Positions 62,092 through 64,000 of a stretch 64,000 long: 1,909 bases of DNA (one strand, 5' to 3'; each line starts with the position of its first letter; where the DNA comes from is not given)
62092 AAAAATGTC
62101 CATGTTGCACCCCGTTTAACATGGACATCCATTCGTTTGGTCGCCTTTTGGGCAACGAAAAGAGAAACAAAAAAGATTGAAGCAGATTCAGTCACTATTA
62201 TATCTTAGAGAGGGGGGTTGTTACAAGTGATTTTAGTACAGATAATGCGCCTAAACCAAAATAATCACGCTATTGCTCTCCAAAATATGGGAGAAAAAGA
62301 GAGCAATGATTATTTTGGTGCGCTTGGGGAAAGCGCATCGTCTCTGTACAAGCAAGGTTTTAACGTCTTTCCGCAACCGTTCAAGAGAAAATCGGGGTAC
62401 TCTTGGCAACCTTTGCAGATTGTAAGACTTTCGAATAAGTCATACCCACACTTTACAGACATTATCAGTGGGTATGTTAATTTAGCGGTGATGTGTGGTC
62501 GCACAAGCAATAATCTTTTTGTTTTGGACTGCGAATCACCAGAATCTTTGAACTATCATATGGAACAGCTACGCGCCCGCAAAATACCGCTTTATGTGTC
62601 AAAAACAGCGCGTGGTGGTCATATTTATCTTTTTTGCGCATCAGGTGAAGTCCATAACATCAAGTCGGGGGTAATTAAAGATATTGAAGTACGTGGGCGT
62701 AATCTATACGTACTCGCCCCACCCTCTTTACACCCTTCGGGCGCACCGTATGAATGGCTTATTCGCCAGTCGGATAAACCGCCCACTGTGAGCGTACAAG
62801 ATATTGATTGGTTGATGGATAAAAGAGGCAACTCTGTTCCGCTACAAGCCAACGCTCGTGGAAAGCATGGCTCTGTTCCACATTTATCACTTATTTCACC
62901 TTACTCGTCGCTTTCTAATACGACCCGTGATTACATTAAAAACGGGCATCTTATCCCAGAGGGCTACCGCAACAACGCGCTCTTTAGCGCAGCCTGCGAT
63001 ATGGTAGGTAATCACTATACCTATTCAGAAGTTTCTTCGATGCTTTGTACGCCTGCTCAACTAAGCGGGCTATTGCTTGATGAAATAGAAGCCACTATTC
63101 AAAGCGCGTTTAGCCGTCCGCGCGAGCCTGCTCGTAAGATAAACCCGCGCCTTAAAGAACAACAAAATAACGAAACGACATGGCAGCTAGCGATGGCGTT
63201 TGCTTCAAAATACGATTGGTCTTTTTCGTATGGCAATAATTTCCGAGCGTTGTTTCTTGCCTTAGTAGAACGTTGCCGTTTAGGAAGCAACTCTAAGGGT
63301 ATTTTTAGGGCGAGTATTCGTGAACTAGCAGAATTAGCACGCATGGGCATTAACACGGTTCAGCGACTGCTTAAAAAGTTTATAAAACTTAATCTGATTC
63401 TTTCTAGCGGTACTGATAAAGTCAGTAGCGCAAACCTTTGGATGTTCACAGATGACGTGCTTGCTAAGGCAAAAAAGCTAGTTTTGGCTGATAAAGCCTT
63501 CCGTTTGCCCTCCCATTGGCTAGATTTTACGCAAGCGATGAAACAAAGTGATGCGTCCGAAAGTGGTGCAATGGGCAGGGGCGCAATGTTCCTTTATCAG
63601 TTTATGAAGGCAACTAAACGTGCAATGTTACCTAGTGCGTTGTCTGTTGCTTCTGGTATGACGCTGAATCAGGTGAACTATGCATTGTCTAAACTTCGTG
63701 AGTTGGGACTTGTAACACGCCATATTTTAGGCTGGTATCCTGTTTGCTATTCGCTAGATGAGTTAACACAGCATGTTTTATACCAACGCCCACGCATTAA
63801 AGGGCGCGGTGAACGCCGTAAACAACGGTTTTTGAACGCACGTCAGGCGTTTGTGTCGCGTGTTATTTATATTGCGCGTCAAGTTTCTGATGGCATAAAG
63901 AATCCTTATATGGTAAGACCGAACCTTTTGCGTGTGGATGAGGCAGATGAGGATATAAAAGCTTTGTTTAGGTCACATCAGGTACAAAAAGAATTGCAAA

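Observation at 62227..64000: ORF missing from the supplied track: PrimPol + PriCT-1 + wHTH replication protein running off the right edge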

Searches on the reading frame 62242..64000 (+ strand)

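Call 4: search_protein_families(library=pfam, proteins=[window:62242-64000:+], max_evalue=0.01)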
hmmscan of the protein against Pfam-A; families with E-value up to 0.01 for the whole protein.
window:62242-64000:+ (586 aa): 7 families
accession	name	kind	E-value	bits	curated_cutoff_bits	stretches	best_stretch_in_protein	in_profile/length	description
PF09250.16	Prim-Pol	-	4.7e-15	56.8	22.8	1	35-175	4-148/158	Bifunctional DNA primase/polymerase, N-terminal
PF08708.16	PriCT_1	-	6.6e-06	26.1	21.1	1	238-292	8-64/67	Primase C terminal 1 (PriCT-1)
PF13545.12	HTH_Crp_2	-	2.3e-05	24.7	27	0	352-387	17-53/70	Crp-like helix-turn-helix domain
PF13412.12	HTH_24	-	0.0001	22.2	21.9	0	356-386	17-47/48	Winged helix-turn-helix DNA-binding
PF12802.13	MarR_2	-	0.00069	20.2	27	0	459-493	19-52/61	MarR family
PF12840.13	HTH_20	-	0.0072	16.7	27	0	457-493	14-50/51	Helix-turn-helix domain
PF09339.16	HTH_IclR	-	0.0097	16.1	22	0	457-493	14-50/52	IclR helix-turn-helix domain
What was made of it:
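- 62953..63117 (+): PriCT-1 helical-bundle domain. Pfam PF08708, 26.1 bits against a cut-off of 21.1 (call 4).
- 63295..63402 (+): First winged helix-turn-helix, of the replication-initiator type. Pfam HTH_Crp_2 and HTH_24, sub-threshold (call 4).
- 63610..63720 (+): Second winged helix-turn-helix, MarR-like. Pfam MarR_2, HTH_20 and IclR, sub-threshold (call 4).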

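Call 7: find_homologous_proteins(query=window:62242-64000:+)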
Query window:62242-64000:+ (586 aa): 163 proteins with E <= 0.001 among 8000 candidates; the best 120 are listed.
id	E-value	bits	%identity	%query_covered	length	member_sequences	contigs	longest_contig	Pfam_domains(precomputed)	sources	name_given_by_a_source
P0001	0.0e+0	1334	100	100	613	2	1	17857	PF09250.17,PF13545.13,PF08708.17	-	-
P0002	7.4e-175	601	51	95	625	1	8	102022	PF13412.13,PF09250.17,PF12802.14,PF13545.13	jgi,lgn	jgi:DNA-binding transcriptional regulator YhcF (GntR family)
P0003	9.4e-175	600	52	93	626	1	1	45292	PF09250.17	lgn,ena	-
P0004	4.7e-157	542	48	93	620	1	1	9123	PF09250.17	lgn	-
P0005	7.6e-157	541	47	95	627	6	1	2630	PF13412.13,PF09250.17,PF13545.13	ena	-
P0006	1.3e-155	537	50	88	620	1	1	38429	PF09250.17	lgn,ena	-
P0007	1.4e-154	534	46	97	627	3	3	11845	PF09250.17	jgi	jgi:hypothetical protein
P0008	7.8e-154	531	49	90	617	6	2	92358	PF09250.17,PF13545.13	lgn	-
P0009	5.5e-150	519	48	96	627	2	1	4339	PF09250.17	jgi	jgi:hypothetical protein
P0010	6.5e-150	518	46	97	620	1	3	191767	PF09250.17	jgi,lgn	jgi:hypothetical protein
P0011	1.7e-147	510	48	92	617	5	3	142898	PF09250.17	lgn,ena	-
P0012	7.8e-147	508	47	89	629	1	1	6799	PF09250.17,PF08708.17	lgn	-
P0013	2.0e-146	507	47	90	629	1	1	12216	PF12840.14,PF09250.17,PF13545.13,PF08708.17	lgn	-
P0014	2.2e-146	507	48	92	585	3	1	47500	PF09250.17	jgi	jgi:hypothetical protein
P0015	2.6e-146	507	47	92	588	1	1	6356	PF09250.17,PF13545.13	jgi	jgi:hypothetical protein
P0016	1.2e-145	504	48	89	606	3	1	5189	PF09250.17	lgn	-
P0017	3.5e-145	503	47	89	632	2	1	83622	PF13412.13,PF09250.17,PF12802.14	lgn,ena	-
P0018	7.9e-145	502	48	88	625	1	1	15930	PF09250.17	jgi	jgi:hypothetical protein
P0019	1.0e-144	501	47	84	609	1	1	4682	PF09250.17,PF08708.17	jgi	jgi:predicted DNA-binding transcriptional regulator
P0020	1.1e-144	501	47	91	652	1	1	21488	PF09250.17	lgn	-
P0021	7.3e-144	498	47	87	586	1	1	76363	PF09250.17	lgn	-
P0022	1.1e-143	498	47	88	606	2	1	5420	PF12840.14,PF09250.17,PF13545.13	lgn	-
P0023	2.0e-143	497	45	89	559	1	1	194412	PF12840.14,PF09250.17,PF00392.28,PF13545.13,PF08708.17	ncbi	ncbi:MAG: bifunctional DNA primase/polymerase [Anaerolineae bacterium]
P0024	2.6e-143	497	47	83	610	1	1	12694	PF09250.17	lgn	-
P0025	1.8e-142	494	46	88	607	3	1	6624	PF12840.14,PF09250.17,PF08708.17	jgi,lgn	jgi:hypothetical protein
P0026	1.8e-142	494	46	89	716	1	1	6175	PF09250.17,PF13545.13,PF08708.17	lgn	-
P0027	8.5e-142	492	45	89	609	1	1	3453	PF12840.14,PF13412.13,PF13730.13,PF09250.17,PF12802.14,PF13545.13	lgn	-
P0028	2.0e-141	490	45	89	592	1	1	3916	PF12840.14,PF13412.13,PF09250.17,PF00392.28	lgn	-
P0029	3.1e-141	490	44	89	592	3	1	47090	PF09250.17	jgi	jgi:hypothetical protein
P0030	6.6e-141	489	46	90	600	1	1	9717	PF09250.17,PF08708.17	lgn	-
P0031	6.7e-141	489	45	89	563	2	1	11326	PF12840.14,PF09250.17,PF00392.28,PF08708.17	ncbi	ncbi:MAG: bifunctional DNA primase/polymerase [Phototrophicaceae bacterium]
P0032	8.8e-141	488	46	88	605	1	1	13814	PF09250.17,PF08708.17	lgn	-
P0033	4.0e-140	486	46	89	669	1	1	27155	PF09250.17,PF08708.17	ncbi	-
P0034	4.5e-140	486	45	90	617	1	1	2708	PF09250.17,PF08708.17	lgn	-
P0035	1.6e-139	484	46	88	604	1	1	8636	PF09250.17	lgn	-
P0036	3.1e-139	483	44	90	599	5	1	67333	PF09250.17,PF08708.17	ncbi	-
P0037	8.1e-139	482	44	89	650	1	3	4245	PF01047.29,PF12840.14,PF13412.13,PF01978.26,PF09250.17,PF12802.14,PF00392.28,PF13545.13,PF08708.17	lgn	-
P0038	8.1e-139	482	49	80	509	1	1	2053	PF13412.13,PF01978.26,PF09250.17,PF12802.14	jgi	jgi:predicted transcriptional regulator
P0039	2.7e-138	480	46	89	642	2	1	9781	PF12840.14,PF09250.17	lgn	-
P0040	4.5e-138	479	43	92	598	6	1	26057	PF12840.14,PF09250.17,PF08708.17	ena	-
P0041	5.8e-138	479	43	89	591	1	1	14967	PF09250.17,PF00392.28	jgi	jgi:hypothetical protein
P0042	6.5e-138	479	46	81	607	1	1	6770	PF12840.14,PF09250.17,PF13404.13,PF13545.13,PF08708.17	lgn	-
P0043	5.5e-137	476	46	82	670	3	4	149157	PF09250.17,PF08708.17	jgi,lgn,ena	-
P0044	1.2e-136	475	45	83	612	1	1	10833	PF09250.17,PF12802.14,PF08708.17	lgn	-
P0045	1.4e-136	474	44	89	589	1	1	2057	PF12840.14,PF13412.13,PF09250.17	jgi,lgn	jgi:hypothetical protein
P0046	2.5e-136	474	45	89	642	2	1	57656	PF09250.17,PF08708.17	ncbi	-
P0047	3.0e-136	473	45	89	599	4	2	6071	PF09250.17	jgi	-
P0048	4.5e-136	473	42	90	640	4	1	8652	PF09250.17,PF13545.13,PF08708.17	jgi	jgi:hypothetical protein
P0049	6.8e-136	472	43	89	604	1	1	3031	PF09250.17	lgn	-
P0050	1.2e-135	471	46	87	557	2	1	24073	PF13412.13,PF09250.17,PF13545.13,PF08708.17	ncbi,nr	ncbi:MAG: bifunctional DNA primase/polymerase [Anaerolineae bacterium]|nr:bifunctional DNA primase/p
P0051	1.2e-135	471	41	93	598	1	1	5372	PF12840.14,PF13730.13,PF09250.17,PF08708.17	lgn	-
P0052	1.4e-135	471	45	91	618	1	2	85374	PF13730.13,PF01978.26,PF09250.17,PF00392.28,PF13545.13,PF14394.13,PF08708.17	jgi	-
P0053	1.7e-135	471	42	90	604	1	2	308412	PF12840.14,PF13730.13,PF09250.17,PF13545.13,PF08708.17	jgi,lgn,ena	-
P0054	2.9e-135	470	43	91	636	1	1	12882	PF09250.17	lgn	-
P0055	3.4e-135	470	46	87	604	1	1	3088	PF12840.14,PF09250.17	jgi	-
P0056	5.2e-135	469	42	91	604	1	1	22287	PF12840.14,PF13412.13,PF13730.13,PF09250.17,PF13545.13,PF08708.17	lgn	-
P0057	9.2e-135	468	43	90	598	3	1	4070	PF12840.14,PF09250.17,PF08708.17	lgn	-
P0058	9.7e-135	468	43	89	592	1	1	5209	PF13730.13,PF09250.17,PF00392.28,PF13545.13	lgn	-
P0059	1.8e-134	467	43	89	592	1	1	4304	PF09250.17,PF04703.19,PF08708.17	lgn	-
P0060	2.2e-134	467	43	90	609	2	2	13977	PF12840.14,PF09250.17,PF13545.13,PF08708.17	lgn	-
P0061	7.3e-134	465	43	89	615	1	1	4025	PF12840.14,PF13412.13,PF09250.17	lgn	-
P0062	1.1e-133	465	43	89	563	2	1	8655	PF12840.14,PF13412.13,PF01978.26,PF09250.17,PF08708.17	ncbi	ncbi:MAG: bifunctional DNA primase/polymerase [Chloroflexota bacterium]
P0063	1.5e-133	464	45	88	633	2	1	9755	PF09250.17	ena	-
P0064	1.7e-133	464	45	89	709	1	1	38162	PF09250.17,PF08708.17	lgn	-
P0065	2.5e-133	464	42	90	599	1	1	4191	PF13412.13,PF09250.17,PF13545.13,PF08708.17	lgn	-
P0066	3.1e-133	463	44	90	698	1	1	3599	PF09250.17,PF12802.14,PF08708.17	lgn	-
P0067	1.7e-132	461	43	90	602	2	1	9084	PF12840.14,PF09250.17,PF13545.13,PF08708.17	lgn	-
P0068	1.9e-132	461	45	89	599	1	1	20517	PF09250.17,PF08708.17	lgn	-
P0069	3.2e-132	460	45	94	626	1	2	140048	PF09250.17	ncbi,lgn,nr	ncbi:MAG: bifunctional DNA primase/polymerase [Anaerolineae bacterium]|nr:bifunctional DNA primase/p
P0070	1.0e-131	458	46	88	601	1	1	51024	PF09250.17,PF08708.17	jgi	-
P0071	1.3e-131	458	45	88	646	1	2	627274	PF09250.17,PF08708.17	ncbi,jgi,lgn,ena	-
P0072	1.3e-131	458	42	89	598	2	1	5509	PF12840.14,PF13412.13,PF09250.17,PF08708.17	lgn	-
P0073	3.0e-131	457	45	80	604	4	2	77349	PF13412.13,PF09250.17,PF12802.14,PF08708.17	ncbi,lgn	-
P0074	1.9e-130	454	42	89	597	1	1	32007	PF09250.17,PF12802.14,PF14394.13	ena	-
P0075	2.3e-130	454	45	81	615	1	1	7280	PF13412.13,PF13730.13,PF09250.17,PF12802.14,PF00392.28,PF13545.13,PF08708.17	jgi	-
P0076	2.6e-130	454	43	90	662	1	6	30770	PF09250.17,PF08708.17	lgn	-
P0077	6.6e-130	452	43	95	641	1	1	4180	PF09250.17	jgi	jgi:hypothetical protein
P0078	1.9e-128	448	43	92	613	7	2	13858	PF09250.17,PF08708.17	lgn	-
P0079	2.5e-128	447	42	89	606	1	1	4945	PF09250.17,PF00392.28,PF08708.17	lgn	-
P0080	2.6e-128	447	44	89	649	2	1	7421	PF09250.17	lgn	-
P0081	5.7e-128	446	44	87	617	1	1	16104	PF13412.13,PF09250.17,PF12802.14,PF13545.13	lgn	-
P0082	6.1e-128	446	44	89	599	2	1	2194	PF09250.17,PF08708.17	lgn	-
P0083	6.5e-128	446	45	88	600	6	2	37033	PF09250.17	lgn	-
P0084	7.8e-128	446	43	89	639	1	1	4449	PF09250.17,PF08708.17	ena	-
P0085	8.1e-128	445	44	89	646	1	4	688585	PF09250.17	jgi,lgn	-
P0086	9.7e-128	445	43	88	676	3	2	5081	PF21349.3,PF09250.17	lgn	-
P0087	1.2e-127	445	42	92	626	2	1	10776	PF09250.17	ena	-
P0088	2.0e-127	444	43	89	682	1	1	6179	PF21349.3,PF09250.17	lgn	-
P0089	2.1e-127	444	43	88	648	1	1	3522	PF09250.17,PF08708.17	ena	-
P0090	5.1e-127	443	44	82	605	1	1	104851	PF12840.14,PF13412.13,PF09250.17,PF12802.14,PF08708.17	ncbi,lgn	-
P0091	1.2e-126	442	42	91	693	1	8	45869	PF09250.17,PF08708.17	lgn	-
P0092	1.2e-126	442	43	92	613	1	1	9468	PF09250.17,PF13545.13,PF08708.17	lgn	-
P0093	1.4e-126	441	41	90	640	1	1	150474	PF09250.17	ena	-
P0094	3.9e-126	440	44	88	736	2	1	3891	PF09250.17,PF08708.17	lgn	-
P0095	4.5e-126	440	44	88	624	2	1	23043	PF09250.17,PF08708.17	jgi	-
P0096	7.0e-126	439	44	88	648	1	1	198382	PF09250.17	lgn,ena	-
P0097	7.5e-126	439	44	89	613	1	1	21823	PF09250.17,PF08708.17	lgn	-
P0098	5.7e-125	436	43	89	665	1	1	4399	PF09250.17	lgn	-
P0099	9.5e-125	435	43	89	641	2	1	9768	PF09250.17,PF08708.17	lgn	-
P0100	9.8e-125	435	42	89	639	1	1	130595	PF09250.17,PF08708.17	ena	-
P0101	1.0e-124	435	42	87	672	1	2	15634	PF21349.3,PF09250.17,PF08708.17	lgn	-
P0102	4.6e-123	430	41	90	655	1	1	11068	PF09250.17,PF08708.17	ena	-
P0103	6.9e-123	429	42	88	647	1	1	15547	PF09250.17,PF08708.17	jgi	jgi:predicted transcriptional regulator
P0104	1.7e-122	428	41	89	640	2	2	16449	PF09250.17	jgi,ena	-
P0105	7.8e-122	426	43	88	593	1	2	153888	PF09250.17,PF08708.17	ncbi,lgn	-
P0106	4.7e-121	423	41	92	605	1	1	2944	PF09250.17,PF08708.17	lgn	-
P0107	2.2e-120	421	40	89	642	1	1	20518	PF09250.17,PF08708.17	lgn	-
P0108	4.7e-120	420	42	88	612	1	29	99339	PF09250.17,PF08708.17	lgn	-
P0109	6.0e-120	420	40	87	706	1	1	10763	PF09250.17,PF08708.17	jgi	jgi:hypothetical protein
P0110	6.8e-120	419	44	89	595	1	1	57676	PF09250.17,PF08708.17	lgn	-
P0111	7.0e-120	419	41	89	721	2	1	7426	PF13412.13,PF09250.17,PF12802.14,PF13545.13,PF08708.17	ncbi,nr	ncbi:MAG: winged helix-turn-helix transcriptional regulator [Chloroflexi bacterium]|nr:MAG: winged h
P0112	4.4e-119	417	41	86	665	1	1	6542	PF12840.14,PF13412.13,PF09250.17,PF12802.14,PF13545.13,PF08708.17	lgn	-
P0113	3.8e-118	414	42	95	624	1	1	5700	PF09250.17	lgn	-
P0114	2.1e-117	411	42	88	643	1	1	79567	PF09250.17,PF08708.17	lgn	-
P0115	4.4e-117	410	42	91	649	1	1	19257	PF09250.17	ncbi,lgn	-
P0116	1.1e-116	409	41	89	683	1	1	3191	PF09250.17,PF08708.17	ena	-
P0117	7.9e-116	406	40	90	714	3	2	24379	PF09250.17,PF08708.17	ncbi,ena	-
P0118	3.3e-114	401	41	90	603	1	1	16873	PF09250.17,PF08708.17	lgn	-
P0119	8.1e-114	399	40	88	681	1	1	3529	PF09250.17,PF08708.17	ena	-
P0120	2.9e-109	384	44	78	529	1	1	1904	PF01978.26,PF09250.17,PF12802.14,PF08708.17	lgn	-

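Call 8: find_related_loci(query=window:62242-64000:+, collection=genome_contigs, flank=10000)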
Query window:62242-64000:+ (586 aa) in genome_contigs; peptide patterns used: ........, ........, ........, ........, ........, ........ (x = any residue, [..] = any of these).
27 stretches matched a pattern, but none encodes a relative of the query by tblastn (E <= 1e-3).
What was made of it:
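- Tried and rejected: The peptide-pattern scan of genome_contigs found no relative (call 8).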

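Call 10: find_encoding_contigs(protein=P0001, flank=10000, max_places=6)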
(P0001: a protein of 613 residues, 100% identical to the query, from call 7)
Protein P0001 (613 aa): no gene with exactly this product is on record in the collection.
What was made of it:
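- Tried and rejected: An exact look-up of P0001 found nothing (call 10).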

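Call 12: find_encoding_contigs(protein=P0002, flank=10000, max_places=4)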
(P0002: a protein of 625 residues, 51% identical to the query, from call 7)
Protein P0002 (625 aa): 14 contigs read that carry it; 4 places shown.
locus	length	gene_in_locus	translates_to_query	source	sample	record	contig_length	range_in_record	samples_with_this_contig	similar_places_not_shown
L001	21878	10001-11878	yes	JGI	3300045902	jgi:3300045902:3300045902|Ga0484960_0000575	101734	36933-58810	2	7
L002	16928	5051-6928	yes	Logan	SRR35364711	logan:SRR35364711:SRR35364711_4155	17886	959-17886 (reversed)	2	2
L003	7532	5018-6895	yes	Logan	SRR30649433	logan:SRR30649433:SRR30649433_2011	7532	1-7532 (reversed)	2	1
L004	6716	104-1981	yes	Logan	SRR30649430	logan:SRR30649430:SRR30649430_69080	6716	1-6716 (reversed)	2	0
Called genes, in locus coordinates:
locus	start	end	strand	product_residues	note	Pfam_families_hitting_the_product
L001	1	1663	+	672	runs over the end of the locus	PF05226:CHASE2, PF00512:HisKA, PF02518:HATPase_c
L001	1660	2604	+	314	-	-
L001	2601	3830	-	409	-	PF05977:MFS_3, PF13347:MFS_2 (weak), PF07690:MFS_1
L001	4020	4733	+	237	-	PF00072:Response_reg, PF00486:Trans_reg_C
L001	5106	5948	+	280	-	PF13350:Y_phosphatase3, PF22784:PTP-SAK (weak)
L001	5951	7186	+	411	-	PF00672:HAMP, PF00512:HisKA, PF02518:HATPase_c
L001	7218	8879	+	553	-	PF01676:Metalloenzyme, PF06415:iPGM_N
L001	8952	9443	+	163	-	PF04248:NTP_transf_9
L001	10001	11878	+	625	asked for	PF09250:Prim-Pol, PF12802:MarR_2 (faint), PF13545:HTH_Crp_2 (faint), PF13412:HTH_24 (faint)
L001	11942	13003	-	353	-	PF02608:Bmp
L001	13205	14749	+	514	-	-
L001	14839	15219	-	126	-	PF00072:Response_reg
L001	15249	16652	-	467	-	PF00512:HisKA, PF02518:HATPase_c, PF13581:HATPase_c_2 (faint)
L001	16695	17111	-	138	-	PF00072:Response_reg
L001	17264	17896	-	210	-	PF00072:Response_reg, PF00196:GerE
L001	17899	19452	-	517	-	PF00072:Response_reg, PF01590:GAF, PF13185:GAF_2, PF07730:HisKA_3, PF13581:HATPase_c_2 (weak), PF02518:HATPase_c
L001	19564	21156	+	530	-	PF00128:Alpha-amylase, PF16657:Malt_amylase_C (weak)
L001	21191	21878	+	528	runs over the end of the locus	PF00128:Alpha-amylase, PF16657:Malt_amylase_C (weak), PF23915:SusG_C (weak)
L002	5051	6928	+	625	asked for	PF09250:Prim-Pol, PF12802:MarR_2 (faint), PF13545:HTH_Crp_2 (faint), PF13412:HTH_24 (faint)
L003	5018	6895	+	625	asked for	PF09250:Prim-Pol, PF12802:MarR_2 (faint), PF13545:HTH_Crp_2 (faint), PF13412:HTH_24 (faint)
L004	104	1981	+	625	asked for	PF09250:Prim-Pol, PF12802:MarR_2 (faint), PF13545:HTH_Crp_2 (faint), PF13412:HTH_24 (faint)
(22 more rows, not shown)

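Call 13: find_encoding_contigs(protein=P0003, flank=10000, max_places=3)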
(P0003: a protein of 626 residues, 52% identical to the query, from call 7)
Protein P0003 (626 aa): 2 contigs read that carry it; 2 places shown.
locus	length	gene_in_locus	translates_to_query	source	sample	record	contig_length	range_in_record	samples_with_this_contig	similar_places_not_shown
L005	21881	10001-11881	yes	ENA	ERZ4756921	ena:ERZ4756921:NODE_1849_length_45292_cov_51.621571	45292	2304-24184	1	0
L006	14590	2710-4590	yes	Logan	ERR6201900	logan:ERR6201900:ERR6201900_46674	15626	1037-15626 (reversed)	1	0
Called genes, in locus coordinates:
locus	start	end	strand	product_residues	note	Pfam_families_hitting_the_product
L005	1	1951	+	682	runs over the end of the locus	PF05226:CHASE2, PF00512:HisKA, PF02518:HATPase_c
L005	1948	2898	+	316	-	-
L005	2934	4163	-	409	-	PF05977:MFS_3, PF07690:MFS_1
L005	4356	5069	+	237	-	PF00072:Response_reg, PF00486:Trans_reg_C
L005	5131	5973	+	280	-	PF13350:Y_phosphatase3, PF22784:PTP-SAK (weak)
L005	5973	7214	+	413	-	PF00672:HAMP, PF00512:HisKA, PF02518:HATPase_c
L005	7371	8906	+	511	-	PF01676:Metalloenzyme, PF06415:iPGM_N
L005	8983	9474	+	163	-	PF04248:NTP_transf_9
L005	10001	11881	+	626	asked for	PF09250:Prim-Pol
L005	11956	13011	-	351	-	PF02608:Bmp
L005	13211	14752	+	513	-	-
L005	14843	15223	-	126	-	PF00072:Response_reg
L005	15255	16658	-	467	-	PF00512:HisKA, PF02518:HATPase_c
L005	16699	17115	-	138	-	PF00072:Response_reg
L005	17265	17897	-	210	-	PF00072:Response_reg, PF00196:GerE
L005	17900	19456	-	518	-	PF00072:Response_reg, PF13581:HATPase_c_2 (faint), PF01590:GAF, PF13185:GAF_2, PF07730:HisKA_3, PF02518:HATPase_c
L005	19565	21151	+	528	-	PF00128:Alpha-amylase, PF16657:Malt_amylase_C (weak)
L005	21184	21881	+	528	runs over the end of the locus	PF00128:Alpha-amylase, PF16657:Malt_amylase_C (weak), PF23915:SusG_C (weak)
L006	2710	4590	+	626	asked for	PF09250:Prim-Pol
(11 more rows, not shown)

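Call 16: find_encoding_contigs(protein=P0085, flank=10000, max_places=2)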
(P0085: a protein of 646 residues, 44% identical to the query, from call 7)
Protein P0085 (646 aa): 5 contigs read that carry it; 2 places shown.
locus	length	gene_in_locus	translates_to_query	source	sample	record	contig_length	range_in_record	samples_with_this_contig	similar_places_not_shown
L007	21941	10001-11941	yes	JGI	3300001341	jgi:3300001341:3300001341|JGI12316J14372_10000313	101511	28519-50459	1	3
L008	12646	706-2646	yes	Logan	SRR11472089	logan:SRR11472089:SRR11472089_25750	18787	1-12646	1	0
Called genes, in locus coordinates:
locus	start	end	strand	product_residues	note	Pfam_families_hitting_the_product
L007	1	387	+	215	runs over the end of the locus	PF00072:Response_reg, PF00196:GerE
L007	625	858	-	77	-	-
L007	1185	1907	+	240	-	PF00072:Response_reg, PF00486:Trans_reg_C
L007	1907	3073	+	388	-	PF21370:PAS_GdpP (faint), PF13426:PAS_9 (faint), PF14501:HATPase_c_5 (faint), PF00512:HisKA, PF02518:HATPase_c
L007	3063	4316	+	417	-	PF13424:TPR_12 (faint)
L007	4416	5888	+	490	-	PF08811:DUF1800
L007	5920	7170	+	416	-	PF07394:DUF1501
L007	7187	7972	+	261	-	-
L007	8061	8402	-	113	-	PF01609:DDE_Tnp_1, PF13612:DDE_Tnp_1_3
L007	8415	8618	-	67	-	-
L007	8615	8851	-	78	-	-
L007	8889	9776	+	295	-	PF04248:NTP_transf_9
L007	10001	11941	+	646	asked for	PF09250:Prim-Pol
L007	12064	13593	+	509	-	PF13676:TIR_2, PF03781:FGE-sulfatase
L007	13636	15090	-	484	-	PF08239:SH3_3 (weak)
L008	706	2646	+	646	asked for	PF09250:Prim-Pol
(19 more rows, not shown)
